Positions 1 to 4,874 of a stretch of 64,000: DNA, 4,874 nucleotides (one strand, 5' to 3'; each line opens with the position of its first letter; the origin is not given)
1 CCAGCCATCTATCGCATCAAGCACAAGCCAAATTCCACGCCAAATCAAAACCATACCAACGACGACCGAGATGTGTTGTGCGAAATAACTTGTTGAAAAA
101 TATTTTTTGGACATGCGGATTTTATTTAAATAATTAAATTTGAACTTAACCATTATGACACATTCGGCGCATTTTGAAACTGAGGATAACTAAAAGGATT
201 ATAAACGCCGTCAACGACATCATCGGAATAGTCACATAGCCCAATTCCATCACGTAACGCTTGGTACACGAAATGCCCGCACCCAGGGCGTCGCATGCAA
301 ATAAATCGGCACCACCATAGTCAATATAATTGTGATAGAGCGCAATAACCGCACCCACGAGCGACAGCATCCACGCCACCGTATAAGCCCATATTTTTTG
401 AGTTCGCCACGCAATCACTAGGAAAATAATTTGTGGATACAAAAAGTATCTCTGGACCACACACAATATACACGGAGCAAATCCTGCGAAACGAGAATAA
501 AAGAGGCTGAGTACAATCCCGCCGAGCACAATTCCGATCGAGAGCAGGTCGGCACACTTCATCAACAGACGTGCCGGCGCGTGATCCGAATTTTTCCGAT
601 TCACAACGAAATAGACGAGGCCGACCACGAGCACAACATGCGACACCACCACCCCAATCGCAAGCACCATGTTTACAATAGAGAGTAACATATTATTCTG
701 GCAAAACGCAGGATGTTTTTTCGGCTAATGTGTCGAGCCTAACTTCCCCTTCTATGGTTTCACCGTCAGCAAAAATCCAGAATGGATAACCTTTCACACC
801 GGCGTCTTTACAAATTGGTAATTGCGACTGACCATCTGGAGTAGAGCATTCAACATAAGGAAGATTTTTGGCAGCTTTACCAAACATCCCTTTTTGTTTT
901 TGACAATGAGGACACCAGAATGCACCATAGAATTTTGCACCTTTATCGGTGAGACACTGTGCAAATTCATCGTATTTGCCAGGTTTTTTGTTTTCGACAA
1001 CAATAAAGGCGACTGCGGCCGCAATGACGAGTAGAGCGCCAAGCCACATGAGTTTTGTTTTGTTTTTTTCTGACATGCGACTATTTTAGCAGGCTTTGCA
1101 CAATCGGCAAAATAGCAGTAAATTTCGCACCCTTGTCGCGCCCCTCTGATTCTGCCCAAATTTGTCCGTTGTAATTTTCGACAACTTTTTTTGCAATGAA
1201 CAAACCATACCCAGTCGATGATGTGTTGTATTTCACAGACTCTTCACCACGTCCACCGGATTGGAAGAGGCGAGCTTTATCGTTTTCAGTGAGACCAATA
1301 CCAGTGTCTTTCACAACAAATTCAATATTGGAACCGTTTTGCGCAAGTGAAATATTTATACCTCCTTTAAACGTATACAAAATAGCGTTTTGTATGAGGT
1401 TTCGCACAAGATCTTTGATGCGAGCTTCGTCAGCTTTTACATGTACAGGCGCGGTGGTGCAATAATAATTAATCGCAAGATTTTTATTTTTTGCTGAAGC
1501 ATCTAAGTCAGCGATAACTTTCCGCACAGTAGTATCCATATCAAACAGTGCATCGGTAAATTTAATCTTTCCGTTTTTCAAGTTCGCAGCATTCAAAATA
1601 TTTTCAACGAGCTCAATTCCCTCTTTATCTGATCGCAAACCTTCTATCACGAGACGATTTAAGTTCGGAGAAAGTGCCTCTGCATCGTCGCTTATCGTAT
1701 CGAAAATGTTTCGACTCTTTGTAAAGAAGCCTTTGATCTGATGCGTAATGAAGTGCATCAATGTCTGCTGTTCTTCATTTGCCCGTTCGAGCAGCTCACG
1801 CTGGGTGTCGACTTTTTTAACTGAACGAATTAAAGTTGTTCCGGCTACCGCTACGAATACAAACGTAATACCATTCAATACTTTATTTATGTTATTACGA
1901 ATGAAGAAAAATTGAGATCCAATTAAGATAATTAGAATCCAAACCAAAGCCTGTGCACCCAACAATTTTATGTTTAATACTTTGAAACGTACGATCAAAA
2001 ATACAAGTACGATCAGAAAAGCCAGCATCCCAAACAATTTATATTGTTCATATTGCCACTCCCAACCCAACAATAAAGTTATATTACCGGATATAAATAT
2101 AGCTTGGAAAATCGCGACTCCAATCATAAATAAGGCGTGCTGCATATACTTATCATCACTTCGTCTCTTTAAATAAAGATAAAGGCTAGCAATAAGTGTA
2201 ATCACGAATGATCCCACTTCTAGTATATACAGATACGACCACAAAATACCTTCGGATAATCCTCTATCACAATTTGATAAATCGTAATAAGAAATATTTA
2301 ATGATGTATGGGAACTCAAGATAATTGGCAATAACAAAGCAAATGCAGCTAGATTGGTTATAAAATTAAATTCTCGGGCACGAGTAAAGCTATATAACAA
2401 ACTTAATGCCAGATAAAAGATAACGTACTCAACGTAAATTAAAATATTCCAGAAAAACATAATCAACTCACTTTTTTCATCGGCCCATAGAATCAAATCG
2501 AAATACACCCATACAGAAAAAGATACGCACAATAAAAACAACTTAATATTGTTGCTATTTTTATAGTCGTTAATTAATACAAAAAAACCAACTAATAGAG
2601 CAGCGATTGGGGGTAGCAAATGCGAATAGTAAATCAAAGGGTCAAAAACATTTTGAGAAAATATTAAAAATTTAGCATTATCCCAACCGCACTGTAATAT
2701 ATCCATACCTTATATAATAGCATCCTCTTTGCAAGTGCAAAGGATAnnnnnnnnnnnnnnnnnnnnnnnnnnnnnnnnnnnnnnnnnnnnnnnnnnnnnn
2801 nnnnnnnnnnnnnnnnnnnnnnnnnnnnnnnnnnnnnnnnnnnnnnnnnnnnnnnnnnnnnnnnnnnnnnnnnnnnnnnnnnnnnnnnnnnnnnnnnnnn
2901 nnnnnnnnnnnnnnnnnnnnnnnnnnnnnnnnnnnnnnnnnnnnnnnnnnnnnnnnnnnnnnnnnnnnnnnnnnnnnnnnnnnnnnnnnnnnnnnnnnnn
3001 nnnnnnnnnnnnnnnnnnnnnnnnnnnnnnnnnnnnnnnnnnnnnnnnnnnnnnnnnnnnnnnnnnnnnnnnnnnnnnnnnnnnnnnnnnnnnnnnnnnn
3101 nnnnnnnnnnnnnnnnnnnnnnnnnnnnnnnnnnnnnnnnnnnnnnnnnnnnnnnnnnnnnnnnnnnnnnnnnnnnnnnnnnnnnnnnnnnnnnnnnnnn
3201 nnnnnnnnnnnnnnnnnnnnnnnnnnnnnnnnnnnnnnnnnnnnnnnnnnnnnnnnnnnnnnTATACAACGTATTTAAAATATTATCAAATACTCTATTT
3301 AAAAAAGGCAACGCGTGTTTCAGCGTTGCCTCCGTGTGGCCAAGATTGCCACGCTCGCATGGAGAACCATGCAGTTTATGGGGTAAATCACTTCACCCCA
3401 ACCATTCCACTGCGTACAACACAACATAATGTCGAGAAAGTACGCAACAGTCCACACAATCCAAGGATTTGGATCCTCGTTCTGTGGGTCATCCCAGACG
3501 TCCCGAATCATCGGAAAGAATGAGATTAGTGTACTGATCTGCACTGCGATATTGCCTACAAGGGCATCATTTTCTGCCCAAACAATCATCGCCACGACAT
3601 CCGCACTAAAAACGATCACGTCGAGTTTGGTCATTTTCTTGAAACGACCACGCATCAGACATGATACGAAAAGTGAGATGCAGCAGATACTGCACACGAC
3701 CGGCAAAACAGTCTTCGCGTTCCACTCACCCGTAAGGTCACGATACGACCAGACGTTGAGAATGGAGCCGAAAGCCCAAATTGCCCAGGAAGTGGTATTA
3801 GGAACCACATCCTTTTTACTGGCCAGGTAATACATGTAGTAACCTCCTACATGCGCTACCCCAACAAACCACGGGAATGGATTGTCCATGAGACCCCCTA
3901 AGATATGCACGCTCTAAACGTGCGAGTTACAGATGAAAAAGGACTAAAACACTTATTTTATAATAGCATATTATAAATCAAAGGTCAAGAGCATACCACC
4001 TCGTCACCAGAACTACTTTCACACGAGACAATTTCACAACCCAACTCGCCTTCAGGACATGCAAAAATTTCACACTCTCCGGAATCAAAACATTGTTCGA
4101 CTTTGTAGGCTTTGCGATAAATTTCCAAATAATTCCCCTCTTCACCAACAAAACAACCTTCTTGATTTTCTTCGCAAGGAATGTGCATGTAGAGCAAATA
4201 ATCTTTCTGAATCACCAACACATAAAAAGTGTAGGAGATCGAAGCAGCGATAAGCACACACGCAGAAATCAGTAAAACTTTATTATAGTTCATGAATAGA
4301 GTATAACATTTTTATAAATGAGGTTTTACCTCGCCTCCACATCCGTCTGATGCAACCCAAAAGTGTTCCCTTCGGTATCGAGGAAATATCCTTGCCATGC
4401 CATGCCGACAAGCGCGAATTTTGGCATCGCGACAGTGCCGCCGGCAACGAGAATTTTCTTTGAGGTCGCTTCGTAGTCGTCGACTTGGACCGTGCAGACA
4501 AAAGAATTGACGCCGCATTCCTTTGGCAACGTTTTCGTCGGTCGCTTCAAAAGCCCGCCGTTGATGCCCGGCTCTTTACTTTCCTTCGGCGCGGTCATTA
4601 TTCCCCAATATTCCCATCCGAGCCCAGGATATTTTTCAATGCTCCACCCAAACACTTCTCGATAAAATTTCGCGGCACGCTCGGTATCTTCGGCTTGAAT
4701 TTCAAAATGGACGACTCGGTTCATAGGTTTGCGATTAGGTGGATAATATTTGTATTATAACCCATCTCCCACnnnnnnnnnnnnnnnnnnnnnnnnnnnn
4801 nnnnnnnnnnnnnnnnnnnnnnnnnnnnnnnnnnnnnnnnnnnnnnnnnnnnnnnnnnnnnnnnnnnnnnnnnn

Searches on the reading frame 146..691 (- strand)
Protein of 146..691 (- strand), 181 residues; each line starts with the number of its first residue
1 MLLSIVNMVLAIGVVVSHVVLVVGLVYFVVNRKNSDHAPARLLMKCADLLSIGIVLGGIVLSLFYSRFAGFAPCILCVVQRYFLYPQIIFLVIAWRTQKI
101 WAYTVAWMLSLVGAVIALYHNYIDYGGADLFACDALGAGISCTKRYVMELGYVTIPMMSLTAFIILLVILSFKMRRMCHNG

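Call 65: search_protein_families(library=pfam, proteins=[window:146-691:-], max_evalue=0.001)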
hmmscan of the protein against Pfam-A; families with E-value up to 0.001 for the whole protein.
window:146-691:- (181 aa): 1 family
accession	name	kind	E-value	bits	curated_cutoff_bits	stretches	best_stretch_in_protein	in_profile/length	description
PF02600.21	DsbB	-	2.9e-11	44.4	22.1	1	49-170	6-145/148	Disulfide bond formation protein DsbB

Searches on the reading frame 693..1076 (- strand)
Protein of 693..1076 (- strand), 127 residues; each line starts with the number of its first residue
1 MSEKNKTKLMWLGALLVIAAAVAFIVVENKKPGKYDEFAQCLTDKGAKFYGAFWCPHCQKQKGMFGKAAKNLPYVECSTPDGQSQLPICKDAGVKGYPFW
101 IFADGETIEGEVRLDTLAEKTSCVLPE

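Call 65: search_protein_families(library=pfam, proteins=[window:693-1076:-], max_evalue=0.001)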
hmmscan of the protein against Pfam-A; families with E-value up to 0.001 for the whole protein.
window:693-1076:- (127 aa): 1 family
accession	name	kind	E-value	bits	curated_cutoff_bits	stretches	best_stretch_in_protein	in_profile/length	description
PF00085.26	Thioredoxin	-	1.6e-06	28.5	23.5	1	48-112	24-92/103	Thioredoxin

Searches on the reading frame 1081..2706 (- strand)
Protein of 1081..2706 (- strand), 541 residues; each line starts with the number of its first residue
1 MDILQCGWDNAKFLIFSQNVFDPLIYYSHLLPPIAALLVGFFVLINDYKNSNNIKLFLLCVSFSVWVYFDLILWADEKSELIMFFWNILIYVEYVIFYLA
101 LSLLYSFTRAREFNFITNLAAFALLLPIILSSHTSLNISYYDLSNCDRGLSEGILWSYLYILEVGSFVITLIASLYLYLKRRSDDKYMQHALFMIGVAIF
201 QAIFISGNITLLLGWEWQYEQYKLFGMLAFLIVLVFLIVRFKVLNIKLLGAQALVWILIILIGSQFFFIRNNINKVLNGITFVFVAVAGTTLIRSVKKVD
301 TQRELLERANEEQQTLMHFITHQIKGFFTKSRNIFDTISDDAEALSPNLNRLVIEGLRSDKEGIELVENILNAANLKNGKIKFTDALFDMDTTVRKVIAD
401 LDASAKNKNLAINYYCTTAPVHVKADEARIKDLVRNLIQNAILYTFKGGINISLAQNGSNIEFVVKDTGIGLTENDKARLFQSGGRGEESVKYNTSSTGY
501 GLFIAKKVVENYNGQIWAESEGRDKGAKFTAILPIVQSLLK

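Call 65: search_protein_families(library=pfam, proteins=[window:1081-2706:-], max_evalue=0.001)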
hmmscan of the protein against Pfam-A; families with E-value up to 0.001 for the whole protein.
window:1081-2706:- (541 aa): 1 family
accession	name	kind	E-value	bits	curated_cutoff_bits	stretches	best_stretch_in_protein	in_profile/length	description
PF02518.31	HATPase_c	-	8.7e-21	74.9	26.4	1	426-535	2-109/111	Histidine kinase-, DNA gyrase B-, and HSP90-like ATPase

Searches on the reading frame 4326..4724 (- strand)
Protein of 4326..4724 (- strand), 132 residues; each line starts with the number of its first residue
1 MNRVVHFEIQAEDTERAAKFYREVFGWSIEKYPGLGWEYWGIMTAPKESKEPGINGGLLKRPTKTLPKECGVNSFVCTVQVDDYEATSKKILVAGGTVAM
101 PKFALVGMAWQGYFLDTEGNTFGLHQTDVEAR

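Call 65: search_protein_families(library=pfam, proteins=[window:4326-4724:-], max_evalue=0.001)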
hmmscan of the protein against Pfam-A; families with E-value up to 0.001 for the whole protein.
window:4326-4724:- (132 aa): 3 families
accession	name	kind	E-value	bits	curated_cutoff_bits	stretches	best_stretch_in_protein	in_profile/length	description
PF22677.2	Ble-like_N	-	7.1e-10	38.9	24.5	1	3-31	1-29/41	Bleomycin resistance protein-like N-terminal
PF00903.31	Glyoxalase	-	6.7e-08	33.4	20.6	1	3-122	1-119/121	Glyoxalase/Bleomycin resistance protein/Dioxygenase superfamily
PF18029.7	Glyoxalase_6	-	1.5e-06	29.2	23.6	1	8-124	3-105/106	Glyoxalase-like domain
